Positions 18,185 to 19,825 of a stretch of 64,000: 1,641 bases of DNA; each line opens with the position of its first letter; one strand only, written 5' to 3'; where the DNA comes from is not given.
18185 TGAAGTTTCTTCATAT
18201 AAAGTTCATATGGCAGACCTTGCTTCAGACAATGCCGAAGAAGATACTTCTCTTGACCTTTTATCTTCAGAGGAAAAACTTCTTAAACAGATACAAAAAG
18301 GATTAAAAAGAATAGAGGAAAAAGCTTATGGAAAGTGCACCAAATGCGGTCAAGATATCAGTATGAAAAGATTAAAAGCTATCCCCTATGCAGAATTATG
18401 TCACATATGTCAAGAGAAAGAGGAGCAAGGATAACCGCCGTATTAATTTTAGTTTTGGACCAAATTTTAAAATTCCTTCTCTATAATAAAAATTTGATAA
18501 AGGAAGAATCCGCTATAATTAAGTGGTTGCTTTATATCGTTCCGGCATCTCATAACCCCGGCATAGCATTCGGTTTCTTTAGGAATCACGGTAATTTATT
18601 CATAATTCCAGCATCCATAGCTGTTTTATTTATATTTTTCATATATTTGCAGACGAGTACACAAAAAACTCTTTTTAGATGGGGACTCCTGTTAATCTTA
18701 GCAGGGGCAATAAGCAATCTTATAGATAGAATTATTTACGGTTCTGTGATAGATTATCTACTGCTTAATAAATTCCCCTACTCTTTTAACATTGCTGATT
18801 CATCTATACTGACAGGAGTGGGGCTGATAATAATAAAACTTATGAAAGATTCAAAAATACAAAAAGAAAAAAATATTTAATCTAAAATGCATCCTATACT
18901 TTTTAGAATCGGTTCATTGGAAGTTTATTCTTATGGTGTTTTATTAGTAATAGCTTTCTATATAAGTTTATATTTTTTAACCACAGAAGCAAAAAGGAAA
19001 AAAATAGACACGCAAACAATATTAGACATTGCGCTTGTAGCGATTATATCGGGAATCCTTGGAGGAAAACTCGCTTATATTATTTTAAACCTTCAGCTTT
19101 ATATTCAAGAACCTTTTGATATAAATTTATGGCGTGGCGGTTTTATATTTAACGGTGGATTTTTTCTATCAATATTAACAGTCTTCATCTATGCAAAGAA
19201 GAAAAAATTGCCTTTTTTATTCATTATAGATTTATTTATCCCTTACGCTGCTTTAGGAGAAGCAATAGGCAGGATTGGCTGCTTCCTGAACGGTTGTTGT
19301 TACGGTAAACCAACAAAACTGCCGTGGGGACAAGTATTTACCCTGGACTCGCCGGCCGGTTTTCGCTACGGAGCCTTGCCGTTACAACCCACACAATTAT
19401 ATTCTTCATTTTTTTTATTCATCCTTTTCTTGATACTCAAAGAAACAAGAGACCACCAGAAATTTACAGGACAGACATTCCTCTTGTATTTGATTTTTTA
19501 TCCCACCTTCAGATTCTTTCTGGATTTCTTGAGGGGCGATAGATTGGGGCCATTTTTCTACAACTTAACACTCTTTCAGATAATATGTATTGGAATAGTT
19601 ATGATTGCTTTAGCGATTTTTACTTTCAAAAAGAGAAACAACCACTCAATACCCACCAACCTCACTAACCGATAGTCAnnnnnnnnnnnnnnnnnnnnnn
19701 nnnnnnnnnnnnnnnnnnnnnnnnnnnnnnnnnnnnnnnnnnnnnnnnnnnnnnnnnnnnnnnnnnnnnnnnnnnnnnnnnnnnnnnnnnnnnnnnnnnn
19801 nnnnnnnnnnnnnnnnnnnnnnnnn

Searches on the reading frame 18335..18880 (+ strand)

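Call 65: search_protein_families(library=pfam, proteins=[window:18335-18880:+], max_evalue=0.001)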
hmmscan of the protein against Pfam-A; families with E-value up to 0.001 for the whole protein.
window:18335-18880:+ (181 aa): 1 family
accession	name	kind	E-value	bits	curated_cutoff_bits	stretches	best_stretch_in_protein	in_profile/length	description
PF01252.23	Peptidase_A8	-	1.9e-30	106.4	25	1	35-170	2-141/142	Signal peptidase (SPase) II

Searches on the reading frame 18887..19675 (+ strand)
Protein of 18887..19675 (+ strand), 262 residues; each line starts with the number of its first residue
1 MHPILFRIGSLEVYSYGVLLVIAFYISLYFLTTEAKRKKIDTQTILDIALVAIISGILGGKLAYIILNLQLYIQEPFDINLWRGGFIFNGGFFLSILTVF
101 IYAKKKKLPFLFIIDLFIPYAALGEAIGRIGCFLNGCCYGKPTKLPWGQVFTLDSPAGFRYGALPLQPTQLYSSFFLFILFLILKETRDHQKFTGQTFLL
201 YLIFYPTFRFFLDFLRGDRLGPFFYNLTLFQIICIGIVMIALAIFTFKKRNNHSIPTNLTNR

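Call 65: search_protein_families(library=pfam, proteins=[window:18887-19675:+], max_evalue=0.001)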
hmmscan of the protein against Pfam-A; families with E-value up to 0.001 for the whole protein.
window:18887-19675:+ (262 aa): 1 family
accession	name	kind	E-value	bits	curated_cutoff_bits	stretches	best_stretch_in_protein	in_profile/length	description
PF01790.23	LGT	-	9.8e-59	199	24.9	1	3-245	1-238/240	Prolipoprotein diacylglyceryl transferase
